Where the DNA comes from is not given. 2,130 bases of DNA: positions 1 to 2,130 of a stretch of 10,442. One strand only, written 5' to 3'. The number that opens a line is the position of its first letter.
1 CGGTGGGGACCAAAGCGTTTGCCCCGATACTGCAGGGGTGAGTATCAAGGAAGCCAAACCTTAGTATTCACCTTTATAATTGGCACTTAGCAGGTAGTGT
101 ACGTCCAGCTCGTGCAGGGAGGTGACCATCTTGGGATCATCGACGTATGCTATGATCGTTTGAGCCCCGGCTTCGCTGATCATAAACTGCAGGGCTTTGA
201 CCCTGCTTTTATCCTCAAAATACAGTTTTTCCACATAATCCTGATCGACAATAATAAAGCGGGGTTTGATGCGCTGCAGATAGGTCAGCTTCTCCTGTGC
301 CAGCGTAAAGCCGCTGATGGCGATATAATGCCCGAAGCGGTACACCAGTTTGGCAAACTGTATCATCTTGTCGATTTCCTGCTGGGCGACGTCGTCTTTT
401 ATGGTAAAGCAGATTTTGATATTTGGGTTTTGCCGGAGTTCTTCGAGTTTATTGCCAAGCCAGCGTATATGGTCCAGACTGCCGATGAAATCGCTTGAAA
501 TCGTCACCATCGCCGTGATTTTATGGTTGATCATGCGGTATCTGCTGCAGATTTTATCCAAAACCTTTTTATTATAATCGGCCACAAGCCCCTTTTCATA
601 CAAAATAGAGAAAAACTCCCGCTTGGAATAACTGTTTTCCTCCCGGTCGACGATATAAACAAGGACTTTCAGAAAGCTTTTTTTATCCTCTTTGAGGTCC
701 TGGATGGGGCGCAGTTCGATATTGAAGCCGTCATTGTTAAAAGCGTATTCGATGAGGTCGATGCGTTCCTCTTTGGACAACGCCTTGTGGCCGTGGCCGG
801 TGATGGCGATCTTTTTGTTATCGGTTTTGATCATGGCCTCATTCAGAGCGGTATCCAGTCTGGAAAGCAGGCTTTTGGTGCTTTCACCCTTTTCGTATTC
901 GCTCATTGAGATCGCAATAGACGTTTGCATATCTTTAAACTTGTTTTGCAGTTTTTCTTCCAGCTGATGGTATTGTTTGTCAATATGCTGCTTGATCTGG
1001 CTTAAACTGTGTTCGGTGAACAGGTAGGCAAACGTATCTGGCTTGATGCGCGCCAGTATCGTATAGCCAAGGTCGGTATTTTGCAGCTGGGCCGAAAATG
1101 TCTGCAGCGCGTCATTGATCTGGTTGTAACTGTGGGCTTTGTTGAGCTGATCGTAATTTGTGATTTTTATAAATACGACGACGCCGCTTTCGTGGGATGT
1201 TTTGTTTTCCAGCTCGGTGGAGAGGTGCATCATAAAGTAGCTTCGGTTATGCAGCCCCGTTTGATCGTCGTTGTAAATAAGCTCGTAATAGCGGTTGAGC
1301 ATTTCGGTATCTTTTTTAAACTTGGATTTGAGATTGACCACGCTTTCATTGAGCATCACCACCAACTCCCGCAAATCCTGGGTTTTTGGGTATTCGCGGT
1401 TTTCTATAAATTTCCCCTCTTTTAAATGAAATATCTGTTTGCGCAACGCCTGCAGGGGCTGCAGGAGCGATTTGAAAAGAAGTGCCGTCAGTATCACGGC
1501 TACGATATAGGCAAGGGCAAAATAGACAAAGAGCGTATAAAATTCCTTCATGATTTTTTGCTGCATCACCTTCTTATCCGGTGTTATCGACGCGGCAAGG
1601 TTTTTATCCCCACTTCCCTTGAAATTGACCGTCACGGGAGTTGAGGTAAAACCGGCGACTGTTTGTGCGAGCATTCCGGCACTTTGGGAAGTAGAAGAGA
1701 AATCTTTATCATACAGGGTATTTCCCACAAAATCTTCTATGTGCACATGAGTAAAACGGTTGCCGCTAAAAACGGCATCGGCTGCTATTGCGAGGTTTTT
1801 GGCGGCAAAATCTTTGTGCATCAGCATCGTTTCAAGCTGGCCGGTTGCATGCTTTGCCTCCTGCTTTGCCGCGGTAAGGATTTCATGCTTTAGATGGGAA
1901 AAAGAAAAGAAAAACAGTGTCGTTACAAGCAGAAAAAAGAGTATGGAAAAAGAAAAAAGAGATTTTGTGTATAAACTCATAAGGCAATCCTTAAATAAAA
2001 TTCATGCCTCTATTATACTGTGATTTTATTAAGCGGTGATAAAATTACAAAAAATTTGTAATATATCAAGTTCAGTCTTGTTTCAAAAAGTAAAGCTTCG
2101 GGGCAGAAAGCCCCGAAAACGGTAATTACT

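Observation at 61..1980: LapD-like inside-out c-di-GMP receptor architecture with a KVL EAL motif and no adjacent LapG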

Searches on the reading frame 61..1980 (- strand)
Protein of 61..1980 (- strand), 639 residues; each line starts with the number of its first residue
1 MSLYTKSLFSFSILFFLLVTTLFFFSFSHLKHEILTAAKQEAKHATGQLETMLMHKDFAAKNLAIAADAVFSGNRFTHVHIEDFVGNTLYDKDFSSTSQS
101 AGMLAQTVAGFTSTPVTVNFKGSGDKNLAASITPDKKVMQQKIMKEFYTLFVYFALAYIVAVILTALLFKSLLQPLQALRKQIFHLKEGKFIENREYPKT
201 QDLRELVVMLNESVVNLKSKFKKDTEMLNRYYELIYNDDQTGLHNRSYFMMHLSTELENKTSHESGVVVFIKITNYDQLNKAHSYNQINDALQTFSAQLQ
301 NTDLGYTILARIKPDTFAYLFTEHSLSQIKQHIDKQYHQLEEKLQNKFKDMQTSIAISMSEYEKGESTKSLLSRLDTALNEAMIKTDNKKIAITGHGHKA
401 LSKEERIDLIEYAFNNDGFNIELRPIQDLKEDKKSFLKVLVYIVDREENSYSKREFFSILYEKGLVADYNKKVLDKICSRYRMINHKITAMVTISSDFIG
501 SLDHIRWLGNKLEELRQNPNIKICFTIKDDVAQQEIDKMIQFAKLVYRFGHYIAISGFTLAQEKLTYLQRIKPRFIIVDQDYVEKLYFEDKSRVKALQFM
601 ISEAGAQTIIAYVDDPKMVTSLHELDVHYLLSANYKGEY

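Call 3: search_protein_families(library=pfam, proteins=[window:61-1980:-], max_evalue=0.1)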
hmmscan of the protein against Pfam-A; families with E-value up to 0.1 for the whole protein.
window:61-1980:- (639 aa): 6 families
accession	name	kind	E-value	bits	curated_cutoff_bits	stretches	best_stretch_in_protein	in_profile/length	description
PF00563.25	EAL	-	1.2e-20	74.3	31.3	1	411-630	5-228/236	EAL domain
PF00990.26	GGDEF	-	1.6e-18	67.5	23.8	1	237-384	3-156/161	Diguanylate cyclase, GGDEF domain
PF16448.10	LapD_MoxY_N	-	0.013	15.8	25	0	335-373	7-45/124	LapD/MoxY periplasmic domain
PF22863.1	TraI_middle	-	0.019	15.5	27.6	0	255-309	5-58/89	TraI-like middle domain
PF00300.27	His_Phos_1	-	0.085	13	21.7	0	341-398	94-149/194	Histidine phosphatase superfamily (branch 1)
PF23881.1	DUF7234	-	0.1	13.2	24.4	0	455-505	6-57/80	Family of unknown function (DUF7234)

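Call 4: search_protein_families(library=ncbifam, proteins=[window:61-1980:-], max_evalue=0.1)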
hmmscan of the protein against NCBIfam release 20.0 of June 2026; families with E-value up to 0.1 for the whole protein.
window:61-1980:- (639 aa): 15 families
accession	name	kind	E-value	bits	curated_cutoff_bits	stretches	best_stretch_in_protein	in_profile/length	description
NF045673.1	c-di-GMPRcptLapD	equivalog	4.7e-41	140.8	1020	1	142-594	143-598/647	cyclic di-GMP receptor LapD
NF008281.1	PRK11059.1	equivalog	2e-29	102.4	663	1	5-557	3-546/633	RNase E specificity factor CsrD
NF007423.1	PRK09966.1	equivalog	3.8e-18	65.6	325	1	7-379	12-386/390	diguanylate cyclase DgcN/YfiN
NF045675.1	PhdiestaseDibA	equivalog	1.4e-16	60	980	1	233-590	201-565/623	phosphodiesterase DibA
NF008807.1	PRK11829.1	equivalog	2.7e-14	52.2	733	1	139-590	148-605/670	biofilm formation regulator HmsP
NF052458.1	PhdiestGepA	equivalog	1.2e-13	50.2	1200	1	157-609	353-802/840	phosphodiesterase GepA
NF053781.1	cdiGMPphdstlr2612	equivalog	1.8e-12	45.8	1600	1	234-629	839-1246/1268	Tlr1612 family c-di-GMP phosphodiesterase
NF007474.0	PRK10060.1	equivalog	6.7e-12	44.4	782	1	229-595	231-601/663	cyclic di-GMP phosphodiesterase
NF007135.0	PRK09581.1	equivalog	1.2e-11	44.2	474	1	226-390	283-452/457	PleD family two-component system response regulator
NF038266.1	diguan_SiaD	equivalog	1.1e-10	41.3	290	1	218-383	76-245/252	biofilm regulation diguanylate cyclase SiaD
TIGR00254.1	GGDEF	domain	8.2e-10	38.6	37.4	1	236-389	6-163/168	diguanylate cyclase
NF008467.0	PRK11359.1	equivalog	1.8e-08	32.9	857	1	230-605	371-745/800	oxygen-sensing cyclic-di-GMP phosphodiesterase DosP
NF047654.1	DiguCycDgcRLepto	equivalog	4.4e-05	22.5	500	1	230-389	128-292/295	diguanylate cyclase DgcR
NF007599.0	PRK10245.1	equivalog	0.00013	20.6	402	1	234-322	209-298/371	diguanylate cyclase AdrA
NF052595.1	NPN_LarAH5_MAR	equivalog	0.031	13.2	462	1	326-413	31-118/415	nickel-dependent malate racemase, LarAH5 family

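Call 5: search_solved_structures(query=window:61-1980:-, max_evalue=0.001, show_alignments=3)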
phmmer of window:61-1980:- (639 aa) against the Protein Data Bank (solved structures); distinct sequences matched with E-value up to 0.001: 14.
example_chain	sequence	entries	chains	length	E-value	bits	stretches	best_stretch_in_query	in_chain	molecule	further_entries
4j40_A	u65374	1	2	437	1.2e-15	60.7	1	233-630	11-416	FimX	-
3pjw_A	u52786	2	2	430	1.1e-10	44.3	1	223-593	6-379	Cyclic dimeric GMP binding protein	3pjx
3hv9_A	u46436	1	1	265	6.3e-08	35.2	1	404-630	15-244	Protein FimX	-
3hv8_A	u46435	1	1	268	6.5e-08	35.2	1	403-630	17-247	Protein FimX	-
4afy_A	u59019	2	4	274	6.9e-08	35.1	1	403-630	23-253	FIMX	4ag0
6pwj_A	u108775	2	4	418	7e-08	35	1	221-614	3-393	GGDEF and EAL domain-containing protein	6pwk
5xgb_A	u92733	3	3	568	3.6e-06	29.4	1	235-630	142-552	Uncharacterized protein | Uncharacterized protein PA0861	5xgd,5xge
4wxo_A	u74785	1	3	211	5.5e-06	28.8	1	227-336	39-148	Uncharacterized protein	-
4wxw_A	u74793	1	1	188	3.5e-05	26.2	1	223-337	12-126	Uncharacterized protein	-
4urs_A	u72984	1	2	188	0.0001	24.6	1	233-381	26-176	DIGUANYLATE CYCLASE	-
4rnf_A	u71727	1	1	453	0.0001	24.6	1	230-591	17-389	Motility regulator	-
4rnh_A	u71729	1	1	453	0.00019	23.7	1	230-591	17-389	Motility regulator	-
8pps_A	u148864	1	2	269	0.00021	23.5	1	412-630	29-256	EAL domain-containing protein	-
5m3c_A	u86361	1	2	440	0.00028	23.1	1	236-587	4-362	Diguanylate cyclase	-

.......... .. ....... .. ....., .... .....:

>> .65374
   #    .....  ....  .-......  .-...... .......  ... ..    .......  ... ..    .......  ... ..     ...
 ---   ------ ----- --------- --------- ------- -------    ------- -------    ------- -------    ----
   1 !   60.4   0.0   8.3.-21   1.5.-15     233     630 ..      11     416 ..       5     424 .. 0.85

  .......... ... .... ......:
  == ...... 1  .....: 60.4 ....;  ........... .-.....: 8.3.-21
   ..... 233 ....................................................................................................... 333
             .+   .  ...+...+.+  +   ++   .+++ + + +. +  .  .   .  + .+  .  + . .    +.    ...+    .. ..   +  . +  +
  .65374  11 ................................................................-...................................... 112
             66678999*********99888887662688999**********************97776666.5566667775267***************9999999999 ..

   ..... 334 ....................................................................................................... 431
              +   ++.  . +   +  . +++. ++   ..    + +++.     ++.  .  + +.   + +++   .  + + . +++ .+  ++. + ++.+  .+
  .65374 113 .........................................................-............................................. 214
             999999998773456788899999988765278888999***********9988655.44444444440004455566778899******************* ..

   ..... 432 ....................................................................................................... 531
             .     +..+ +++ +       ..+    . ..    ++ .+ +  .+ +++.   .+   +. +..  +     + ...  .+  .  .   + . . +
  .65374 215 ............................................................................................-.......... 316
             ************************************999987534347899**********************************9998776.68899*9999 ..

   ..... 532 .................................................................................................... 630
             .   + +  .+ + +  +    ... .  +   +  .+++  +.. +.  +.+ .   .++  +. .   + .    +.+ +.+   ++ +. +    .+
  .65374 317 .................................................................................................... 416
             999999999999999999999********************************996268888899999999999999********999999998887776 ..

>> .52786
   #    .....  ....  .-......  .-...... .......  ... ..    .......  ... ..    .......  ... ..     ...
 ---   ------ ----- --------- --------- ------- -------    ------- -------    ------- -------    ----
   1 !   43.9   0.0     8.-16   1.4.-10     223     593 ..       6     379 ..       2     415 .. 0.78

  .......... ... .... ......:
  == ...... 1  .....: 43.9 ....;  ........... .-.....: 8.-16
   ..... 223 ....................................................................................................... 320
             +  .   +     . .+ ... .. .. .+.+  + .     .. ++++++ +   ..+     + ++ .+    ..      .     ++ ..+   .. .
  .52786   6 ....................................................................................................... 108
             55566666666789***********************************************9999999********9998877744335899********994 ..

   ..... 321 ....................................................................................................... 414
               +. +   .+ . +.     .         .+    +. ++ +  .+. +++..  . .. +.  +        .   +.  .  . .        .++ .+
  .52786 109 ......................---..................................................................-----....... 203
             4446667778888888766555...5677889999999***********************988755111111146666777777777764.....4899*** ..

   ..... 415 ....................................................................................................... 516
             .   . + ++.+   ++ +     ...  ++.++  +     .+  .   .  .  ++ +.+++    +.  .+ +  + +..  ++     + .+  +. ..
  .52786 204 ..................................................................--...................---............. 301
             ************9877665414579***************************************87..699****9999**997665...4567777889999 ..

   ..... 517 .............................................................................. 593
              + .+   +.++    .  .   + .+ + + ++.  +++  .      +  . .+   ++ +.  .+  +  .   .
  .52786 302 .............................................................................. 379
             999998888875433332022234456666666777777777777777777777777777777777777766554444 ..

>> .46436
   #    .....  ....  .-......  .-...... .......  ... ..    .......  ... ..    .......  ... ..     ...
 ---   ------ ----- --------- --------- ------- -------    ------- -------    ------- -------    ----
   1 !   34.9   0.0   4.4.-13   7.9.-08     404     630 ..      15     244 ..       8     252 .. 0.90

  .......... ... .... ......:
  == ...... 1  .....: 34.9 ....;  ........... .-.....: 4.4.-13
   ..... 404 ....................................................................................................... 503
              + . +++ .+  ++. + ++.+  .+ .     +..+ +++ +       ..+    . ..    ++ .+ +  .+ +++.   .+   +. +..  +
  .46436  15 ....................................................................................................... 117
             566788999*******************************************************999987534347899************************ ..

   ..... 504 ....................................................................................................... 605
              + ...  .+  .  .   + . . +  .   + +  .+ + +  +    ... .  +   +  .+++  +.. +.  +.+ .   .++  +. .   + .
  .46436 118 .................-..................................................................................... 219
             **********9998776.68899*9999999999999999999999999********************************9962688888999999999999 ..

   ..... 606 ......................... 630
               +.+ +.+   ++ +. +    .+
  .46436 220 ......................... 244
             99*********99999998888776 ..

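Call 6: find_homologous_proteins(query=window:61-1980:-, max_evalue=0.001)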
Query window:61-1980:- (639 aa): 7 proteins with E <= 0.001 among 8000 candidates.
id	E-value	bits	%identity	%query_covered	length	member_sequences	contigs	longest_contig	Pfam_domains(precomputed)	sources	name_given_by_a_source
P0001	0.0e+0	1400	100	100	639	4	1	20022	PF00563.26,PF00990.27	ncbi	ncbi:MAG: EAL domain-containing protein [Campylobacterota bacterium]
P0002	4.6e-190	652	48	100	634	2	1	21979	PF00563.26,PF00990.27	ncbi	ncbi:MAG: EAL domain-containing protein [Campylobacterota bacterium]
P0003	8.1e-190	651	49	100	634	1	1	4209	PF00563.26,PF00990.27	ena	-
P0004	7.5e-188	644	51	90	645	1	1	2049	PF00563.26,PF00990.27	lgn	-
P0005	2.5e-183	629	49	95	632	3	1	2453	PF00563.26,PF00990.27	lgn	-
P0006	5.8e-9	54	22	62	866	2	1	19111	PF08447.19,PF13426.14,PF13188.14,PF13185.13,PF01590.33,PF08448.17,PF13492.13,PF00563.26,PF00989.32,PF00990.27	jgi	jgi:diguanylate cyclase (GGDEF)-like protein/PAS domain S-box-containing protein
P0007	3.9e-4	38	20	58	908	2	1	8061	PF08447.19,PF13426.14,PF13188.14,PF13185.13,PF01590.33,PF00563.26,PF00989.32,PF00990.27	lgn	-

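Call 7: find_encoding_contigs(protein=P0001, flank=10000, max_places=4)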
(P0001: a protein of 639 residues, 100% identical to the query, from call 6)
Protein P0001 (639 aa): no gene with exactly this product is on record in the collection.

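Call 8: find_encoding_contigs(protein=P0002, flank=10000, max_places=4)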
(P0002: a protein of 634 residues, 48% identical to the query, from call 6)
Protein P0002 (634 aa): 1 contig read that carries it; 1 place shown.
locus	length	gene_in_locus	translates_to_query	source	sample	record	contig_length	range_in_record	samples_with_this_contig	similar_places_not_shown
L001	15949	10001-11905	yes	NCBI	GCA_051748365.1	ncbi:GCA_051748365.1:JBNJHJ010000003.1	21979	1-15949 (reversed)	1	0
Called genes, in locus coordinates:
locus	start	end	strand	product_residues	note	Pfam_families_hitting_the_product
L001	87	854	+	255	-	PF05690:ThiG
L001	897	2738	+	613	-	PF00990:GGDEF, PF00563:EAL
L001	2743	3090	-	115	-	PF01475:FUR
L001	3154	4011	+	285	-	PF01297:ZnuA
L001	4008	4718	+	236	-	PF02463:SMC_N, PF13175:AAA_15 (faint), PF00005:ABC_tran, PF13304:AAA_21 (weak)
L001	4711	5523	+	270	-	PF00950:ABC-3, PF01032:FecCD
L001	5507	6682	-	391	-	PF02518:HATPase_c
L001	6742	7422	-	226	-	PF00072:Response_reg, PF00486:Trans_reg_C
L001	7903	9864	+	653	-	PF16177:ACAS_N, PF00501:AMP-binding, PF13193:AMP-binding_C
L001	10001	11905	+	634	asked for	PF00990:GGDEF, PF00563:EAL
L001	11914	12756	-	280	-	PF02749:QRPTase_N, PF01729:QRPTase_C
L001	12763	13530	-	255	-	PF01925:TauE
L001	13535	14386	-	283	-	PF00005:ABC_tran, PF13304:AAA_21 (faint)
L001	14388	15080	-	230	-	PF00528:BPD_transp_1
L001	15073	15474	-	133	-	PF03459:TOBE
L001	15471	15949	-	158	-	PF13531:SBP_bac_11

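Call 23: search_protein_families(library=pfam, alignment_id=A4, max_evalue=0.001)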
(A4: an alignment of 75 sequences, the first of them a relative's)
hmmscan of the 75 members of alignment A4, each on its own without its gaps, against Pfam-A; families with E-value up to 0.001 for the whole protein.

A. member 1, P0001 (639 aa): 2 families
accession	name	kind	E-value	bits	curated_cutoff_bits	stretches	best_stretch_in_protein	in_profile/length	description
PF00563.25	EAL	-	1.2e-20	74.3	31.3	1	411-630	5-228/236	EAL domain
PF00990.26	GGDEF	-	1.6e-18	67.5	23.8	1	237-384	3-156/161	Diguanylate cyclase, GGDEF domain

B. families by the number of members that match (of 75 scanned): 7 families
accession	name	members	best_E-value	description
PF00563.25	EAL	75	2.3e-61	EAL domain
PF00990.26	GGDEF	75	2.1e-26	Diguanylate cyclase, GGDEF domain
PF16448.10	LapD_MoxY_N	70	5.6e-47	LapD/MoxY periplasmic domain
PF00672.30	HAMP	13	4.1e-09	HAMP domain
PF22335.1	Cas10-Cmr2_palm2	1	8.7e-05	Cas10/Cmr2, second palm domain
PF17853.6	GGDEF_2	1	0.00043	GGDEF-like domain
PF03272.18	Mucin_bdg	1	0.0008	Putative mucin or carbohydrate-binding module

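Call 24: search_protein_families(library=ncbifam, alignment_id=A4, max_evalue=1e-10)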
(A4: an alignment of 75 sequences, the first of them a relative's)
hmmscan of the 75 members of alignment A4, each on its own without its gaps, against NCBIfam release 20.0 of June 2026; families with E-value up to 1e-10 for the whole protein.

A. member 1, P0001 (639 aa): 9 families
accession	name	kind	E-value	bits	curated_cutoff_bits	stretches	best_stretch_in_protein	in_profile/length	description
NF045673.1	c-di-GMPRcptLapD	equivalog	4.7e-41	140.8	1020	1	142-594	143-598/647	cyclic di-GMP receptor LapD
NF008281.1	PRK11059.1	equivalog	2e-29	102.4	663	1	5-557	3-546/633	RNase E specificity factor CsrD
NF007423.1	PRK09966.1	equivalog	3.8e-18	65.6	325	1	7-379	12-386/390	diguanylate cyclase DgcN/YfiN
NF045675.1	PhdiestaseDibA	equivalog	1.4e-16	60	980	1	233-590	201-565/623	phosphodiesterase DibA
NF008807.1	PRK11829.1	equivalog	2.7e-14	52.2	733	1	139-590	148-605/670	biofilm formation regulator HmsP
NF052458.1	PhdiestGepA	equivalog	1.2e-13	50.2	1200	1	157-609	353-802/840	phosphodiesterase GepA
NF053781.1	cdiGMPphdstlr2612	equivalog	1.8e-12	45.8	1600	1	234-629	839-1246/1268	Tlr1612 family c-di-GMP phosphodiesterase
NF007474.0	PRK10060.1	equivalog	6.7e-12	44.4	782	1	229-595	231-601/663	cyclic di-GMP phosphodiesterase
NF007135.0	PRK09581.1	equivalog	1.2e-11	44.2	474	1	226-390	283-452/457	PleD family two-component system response regulator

B. families by the number of members that match (of 75 scanned): 27 families (the first 25 are shown)
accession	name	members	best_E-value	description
NF045673.1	c-di-GMPRcptLapD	75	3.9e-154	cyclic di-GMP receptor LapD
NF008281.1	PRK11059.1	75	5.9e-85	RNase E specificity factor CsrD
NF007423.1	PRK09966.1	71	1.7e-36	diguanylate cyclase DgcN/YfiN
NF007298.0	PRK09776.1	60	4.5e-56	diguanylate cyclase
NF052458.1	PhdiestGepA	55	4.3e-48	phosphodiesterase GepA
NF045675.1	PhdiestaseDibA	50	9.1e-54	phosphodiesterase DibA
NF007474.0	PRK10060.1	47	2.4e-52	cyclic di-GMP phosphodiesterase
NF008467.0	PRK11359.1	45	4e-41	oxygen-sensing cyclic-di-GMP phosphodiesterase DosP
NF053781.1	cdiGMPphdstlr2612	43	1.3e-49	Tlr1612 family c-di-GMP phosphodiesterase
NF008807.1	PRK11829.1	41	1e-40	biofilm formation regulator HmsP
NF038266.1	diguan_SiaD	32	1.6e-20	biofilm regulation diguanylate cyclase SiaD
TIGR00254.1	GGDEF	31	3.8e-19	diguanylate cyclase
NF007135.0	PRK09581.1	31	2.4e-17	PleD family two-component system response regulator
NF007839.0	PRK10551.1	29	8.8e-30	cyclic di-GMP phosphodiesterase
NF052265.1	EAL_dom_RimA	20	2.6e-23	S6 modification regulatory phosphodiesterase RimA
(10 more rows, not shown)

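Call 28: find_encoding_contigs(protein=P0003, flank=10000, max_places=3)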
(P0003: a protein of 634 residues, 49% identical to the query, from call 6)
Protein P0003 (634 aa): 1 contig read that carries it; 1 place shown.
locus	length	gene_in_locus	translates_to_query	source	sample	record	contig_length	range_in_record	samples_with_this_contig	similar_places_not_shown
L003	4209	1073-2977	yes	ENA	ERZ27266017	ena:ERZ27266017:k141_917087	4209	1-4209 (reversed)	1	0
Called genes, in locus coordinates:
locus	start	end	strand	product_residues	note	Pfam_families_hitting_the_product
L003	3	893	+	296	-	?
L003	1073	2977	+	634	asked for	PF00990:GGDEF, PF00563:EAL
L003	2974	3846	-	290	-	PF00005:ABC_tran, PF13304:AAA_21 (faint)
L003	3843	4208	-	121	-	?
